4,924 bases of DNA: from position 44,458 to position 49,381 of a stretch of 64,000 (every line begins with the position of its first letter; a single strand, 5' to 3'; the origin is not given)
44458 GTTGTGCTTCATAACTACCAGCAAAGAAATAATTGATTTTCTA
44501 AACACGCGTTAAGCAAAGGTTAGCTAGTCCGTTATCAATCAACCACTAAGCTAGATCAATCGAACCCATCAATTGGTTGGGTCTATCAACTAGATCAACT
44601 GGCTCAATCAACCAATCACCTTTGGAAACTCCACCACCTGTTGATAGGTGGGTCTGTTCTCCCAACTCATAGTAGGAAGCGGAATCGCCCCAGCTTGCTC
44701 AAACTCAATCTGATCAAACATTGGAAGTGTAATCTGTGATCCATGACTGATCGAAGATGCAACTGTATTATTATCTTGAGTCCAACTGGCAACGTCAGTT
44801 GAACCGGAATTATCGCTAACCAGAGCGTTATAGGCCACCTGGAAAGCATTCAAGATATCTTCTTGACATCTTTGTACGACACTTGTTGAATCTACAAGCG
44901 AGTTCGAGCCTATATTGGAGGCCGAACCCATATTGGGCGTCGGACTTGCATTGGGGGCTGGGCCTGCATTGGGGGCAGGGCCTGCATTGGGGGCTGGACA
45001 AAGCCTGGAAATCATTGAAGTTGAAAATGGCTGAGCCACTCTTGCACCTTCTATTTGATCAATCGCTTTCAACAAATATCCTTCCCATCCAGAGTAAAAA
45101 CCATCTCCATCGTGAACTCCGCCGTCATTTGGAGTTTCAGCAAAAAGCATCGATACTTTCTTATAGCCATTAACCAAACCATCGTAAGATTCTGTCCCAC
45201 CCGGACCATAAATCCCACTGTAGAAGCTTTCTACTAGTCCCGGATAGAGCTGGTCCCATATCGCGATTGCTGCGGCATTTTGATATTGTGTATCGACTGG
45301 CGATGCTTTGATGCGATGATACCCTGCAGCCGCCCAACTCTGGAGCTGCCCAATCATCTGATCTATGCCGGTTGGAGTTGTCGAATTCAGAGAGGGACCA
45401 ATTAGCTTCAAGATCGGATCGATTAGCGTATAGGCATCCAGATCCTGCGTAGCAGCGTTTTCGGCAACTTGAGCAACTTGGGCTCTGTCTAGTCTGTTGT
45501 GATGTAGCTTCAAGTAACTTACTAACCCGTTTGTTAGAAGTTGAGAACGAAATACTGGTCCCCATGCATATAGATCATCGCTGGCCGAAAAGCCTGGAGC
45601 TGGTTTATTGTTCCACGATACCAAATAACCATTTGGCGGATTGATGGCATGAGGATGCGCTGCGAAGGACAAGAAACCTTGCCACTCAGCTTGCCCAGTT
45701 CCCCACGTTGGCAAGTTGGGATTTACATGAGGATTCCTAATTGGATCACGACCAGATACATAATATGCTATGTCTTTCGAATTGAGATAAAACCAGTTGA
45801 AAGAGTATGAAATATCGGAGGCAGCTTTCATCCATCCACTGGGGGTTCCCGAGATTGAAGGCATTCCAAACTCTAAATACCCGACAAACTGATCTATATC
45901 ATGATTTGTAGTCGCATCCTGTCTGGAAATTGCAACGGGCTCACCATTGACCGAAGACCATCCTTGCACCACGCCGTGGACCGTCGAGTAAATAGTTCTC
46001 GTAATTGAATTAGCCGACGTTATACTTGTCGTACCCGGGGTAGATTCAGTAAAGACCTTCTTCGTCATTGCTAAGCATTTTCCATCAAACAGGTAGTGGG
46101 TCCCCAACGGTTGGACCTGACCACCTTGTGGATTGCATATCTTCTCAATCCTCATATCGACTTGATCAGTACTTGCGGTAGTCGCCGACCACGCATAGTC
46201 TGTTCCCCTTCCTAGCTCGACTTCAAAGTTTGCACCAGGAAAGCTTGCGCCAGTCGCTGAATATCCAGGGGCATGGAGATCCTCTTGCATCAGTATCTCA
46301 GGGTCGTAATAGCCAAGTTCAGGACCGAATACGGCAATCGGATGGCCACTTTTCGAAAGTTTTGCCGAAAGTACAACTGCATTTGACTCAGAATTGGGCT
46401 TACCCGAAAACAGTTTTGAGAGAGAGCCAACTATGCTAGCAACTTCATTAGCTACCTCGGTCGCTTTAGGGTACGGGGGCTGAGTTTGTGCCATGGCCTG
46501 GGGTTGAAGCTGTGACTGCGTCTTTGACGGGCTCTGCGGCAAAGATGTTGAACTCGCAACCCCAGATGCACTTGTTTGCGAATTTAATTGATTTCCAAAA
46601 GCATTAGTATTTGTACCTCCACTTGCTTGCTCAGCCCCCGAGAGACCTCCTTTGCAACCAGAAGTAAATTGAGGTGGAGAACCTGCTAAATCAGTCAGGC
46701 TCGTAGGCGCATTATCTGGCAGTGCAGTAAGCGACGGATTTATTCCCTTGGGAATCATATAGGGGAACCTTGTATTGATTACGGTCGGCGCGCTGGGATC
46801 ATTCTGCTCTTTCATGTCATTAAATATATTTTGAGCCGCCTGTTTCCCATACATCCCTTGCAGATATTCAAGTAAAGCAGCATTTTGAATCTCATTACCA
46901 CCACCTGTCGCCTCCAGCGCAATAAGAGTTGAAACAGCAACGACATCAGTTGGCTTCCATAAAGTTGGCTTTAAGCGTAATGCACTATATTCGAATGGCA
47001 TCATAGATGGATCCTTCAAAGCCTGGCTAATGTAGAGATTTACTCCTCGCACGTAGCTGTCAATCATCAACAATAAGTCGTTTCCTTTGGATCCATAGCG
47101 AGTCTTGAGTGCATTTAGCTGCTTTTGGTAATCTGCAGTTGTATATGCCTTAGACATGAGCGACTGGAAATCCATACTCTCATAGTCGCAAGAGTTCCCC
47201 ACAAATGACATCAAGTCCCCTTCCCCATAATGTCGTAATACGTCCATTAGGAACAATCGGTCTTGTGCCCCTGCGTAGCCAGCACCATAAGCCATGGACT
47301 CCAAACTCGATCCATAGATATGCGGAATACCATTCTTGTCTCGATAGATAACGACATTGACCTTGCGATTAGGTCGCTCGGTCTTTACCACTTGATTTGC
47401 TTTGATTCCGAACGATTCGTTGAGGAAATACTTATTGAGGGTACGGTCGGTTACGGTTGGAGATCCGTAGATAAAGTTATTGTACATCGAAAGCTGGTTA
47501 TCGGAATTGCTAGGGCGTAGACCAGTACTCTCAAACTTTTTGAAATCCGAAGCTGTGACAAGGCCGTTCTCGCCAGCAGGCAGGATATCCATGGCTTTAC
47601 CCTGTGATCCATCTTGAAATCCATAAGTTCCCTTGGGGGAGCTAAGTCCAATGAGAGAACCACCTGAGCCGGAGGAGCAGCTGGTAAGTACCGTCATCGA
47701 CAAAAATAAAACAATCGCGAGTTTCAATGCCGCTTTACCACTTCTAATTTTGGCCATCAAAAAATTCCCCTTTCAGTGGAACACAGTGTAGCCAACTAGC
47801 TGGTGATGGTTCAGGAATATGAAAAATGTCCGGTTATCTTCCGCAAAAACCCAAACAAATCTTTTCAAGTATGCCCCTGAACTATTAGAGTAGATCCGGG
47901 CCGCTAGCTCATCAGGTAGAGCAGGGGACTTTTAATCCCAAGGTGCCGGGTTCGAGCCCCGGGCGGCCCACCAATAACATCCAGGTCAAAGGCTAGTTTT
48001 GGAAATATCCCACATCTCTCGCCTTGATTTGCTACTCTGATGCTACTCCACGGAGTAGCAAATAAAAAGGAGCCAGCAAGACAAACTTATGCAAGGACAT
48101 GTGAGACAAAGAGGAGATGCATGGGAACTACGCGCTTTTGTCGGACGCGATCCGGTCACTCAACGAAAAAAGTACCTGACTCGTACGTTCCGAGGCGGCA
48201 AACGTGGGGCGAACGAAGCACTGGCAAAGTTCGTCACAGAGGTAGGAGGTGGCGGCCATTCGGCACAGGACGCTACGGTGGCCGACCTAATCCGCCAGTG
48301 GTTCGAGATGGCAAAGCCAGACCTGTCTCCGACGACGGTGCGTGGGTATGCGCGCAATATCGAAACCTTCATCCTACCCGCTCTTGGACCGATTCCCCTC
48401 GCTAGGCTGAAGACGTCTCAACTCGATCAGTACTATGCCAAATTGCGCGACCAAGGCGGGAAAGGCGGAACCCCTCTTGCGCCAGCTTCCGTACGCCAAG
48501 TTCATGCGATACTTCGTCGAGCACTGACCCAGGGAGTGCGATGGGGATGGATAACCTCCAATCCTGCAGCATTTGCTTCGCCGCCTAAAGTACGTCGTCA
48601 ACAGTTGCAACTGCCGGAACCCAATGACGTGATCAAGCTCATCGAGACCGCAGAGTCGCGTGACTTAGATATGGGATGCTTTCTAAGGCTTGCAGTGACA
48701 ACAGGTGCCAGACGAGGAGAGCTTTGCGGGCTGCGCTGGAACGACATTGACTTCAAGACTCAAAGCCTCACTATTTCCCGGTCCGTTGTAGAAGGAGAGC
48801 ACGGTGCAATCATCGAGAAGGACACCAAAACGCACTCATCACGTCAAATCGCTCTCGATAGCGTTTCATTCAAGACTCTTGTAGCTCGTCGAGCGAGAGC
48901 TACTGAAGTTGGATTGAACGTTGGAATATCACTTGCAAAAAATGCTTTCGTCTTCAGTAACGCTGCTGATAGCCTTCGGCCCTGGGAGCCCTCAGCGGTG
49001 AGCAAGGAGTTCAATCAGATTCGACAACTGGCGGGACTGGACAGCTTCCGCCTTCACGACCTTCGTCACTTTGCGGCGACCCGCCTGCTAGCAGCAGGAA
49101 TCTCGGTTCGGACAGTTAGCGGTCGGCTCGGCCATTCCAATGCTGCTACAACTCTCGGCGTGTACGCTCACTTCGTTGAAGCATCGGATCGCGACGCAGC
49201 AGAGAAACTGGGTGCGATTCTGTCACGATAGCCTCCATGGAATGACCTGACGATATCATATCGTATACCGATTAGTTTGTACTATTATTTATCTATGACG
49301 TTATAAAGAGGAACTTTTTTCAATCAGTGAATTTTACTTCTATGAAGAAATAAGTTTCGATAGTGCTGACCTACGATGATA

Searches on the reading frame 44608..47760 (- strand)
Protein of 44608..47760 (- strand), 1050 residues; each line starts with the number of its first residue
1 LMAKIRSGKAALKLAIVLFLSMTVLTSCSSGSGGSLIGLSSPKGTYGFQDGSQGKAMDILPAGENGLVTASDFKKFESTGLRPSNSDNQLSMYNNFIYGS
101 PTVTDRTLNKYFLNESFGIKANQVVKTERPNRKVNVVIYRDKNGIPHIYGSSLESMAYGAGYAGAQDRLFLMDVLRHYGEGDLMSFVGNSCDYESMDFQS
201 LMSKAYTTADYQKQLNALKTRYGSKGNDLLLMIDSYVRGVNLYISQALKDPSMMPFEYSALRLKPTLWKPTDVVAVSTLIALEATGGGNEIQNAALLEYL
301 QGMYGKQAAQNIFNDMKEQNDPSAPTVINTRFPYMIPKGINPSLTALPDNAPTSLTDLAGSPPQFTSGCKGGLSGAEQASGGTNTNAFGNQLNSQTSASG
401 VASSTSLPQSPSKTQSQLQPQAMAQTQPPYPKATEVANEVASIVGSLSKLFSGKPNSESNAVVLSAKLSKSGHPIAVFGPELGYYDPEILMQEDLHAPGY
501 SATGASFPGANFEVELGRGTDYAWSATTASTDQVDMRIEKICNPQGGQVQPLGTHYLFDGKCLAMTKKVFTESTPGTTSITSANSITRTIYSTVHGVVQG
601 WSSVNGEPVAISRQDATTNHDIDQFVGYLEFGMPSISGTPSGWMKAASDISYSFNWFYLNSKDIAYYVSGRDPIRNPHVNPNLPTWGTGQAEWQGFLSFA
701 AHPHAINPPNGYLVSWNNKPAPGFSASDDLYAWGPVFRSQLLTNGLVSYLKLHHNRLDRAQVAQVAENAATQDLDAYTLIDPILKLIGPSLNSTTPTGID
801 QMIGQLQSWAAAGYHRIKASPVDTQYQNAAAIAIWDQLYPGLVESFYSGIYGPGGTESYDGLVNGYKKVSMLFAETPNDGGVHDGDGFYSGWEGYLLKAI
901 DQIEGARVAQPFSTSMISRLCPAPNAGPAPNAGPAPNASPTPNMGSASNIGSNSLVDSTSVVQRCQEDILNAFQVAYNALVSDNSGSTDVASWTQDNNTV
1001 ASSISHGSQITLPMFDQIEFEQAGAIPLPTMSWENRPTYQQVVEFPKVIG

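Call 41: search_protein_families(library=pfam, proteins=[window:44608-47760:-], max_evalue=0.001)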
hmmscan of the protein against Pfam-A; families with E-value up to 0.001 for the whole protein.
window:44608-47760:- (1050 aa): 1 family
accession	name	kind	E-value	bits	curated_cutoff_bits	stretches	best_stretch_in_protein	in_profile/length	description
PF01804.23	Penicil_amidase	-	1.1e-95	322.6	21.3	1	136-858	2-512/675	Penicillin amidase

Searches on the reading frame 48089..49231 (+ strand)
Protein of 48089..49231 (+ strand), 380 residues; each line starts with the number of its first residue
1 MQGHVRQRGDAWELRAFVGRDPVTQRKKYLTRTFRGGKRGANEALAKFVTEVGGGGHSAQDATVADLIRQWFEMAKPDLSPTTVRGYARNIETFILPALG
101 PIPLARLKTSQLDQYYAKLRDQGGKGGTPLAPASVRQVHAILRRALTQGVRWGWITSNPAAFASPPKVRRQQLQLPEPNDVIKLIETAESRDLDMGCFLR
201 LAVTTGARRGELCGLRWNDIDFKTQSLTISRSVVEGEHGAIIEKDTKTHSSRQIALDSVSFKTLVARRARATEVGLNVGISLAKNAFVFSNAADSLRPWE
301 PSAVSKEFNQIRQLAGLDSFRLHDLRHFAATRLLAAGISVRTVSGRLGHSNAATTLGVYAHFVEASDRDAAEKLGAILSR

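Call 41: search_protein_families(library=pfam, proteins=[window:48089-49231:+], max_evalue=0.001)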
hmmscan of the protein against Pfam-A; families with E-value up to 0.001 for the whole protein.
window:48089-49231:+ (380 aa): 3 families
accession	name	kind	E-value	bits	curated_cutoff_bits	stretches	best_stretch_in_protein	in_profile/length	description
PF00589.27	Phage_integrase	-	8.6e-27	94.4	27.1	1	178-361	5-167/172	Phage integrase family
PF14659.12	Phage_int_SAM_3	-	1.2e-10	41.9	22.6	1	63-119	1-57/58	Phage integrase, N-terminal SAM-like domain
PF22022.2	Phage_int_M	-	0.0003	21.4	27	0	66-150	3-84/96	Phage integrase central domain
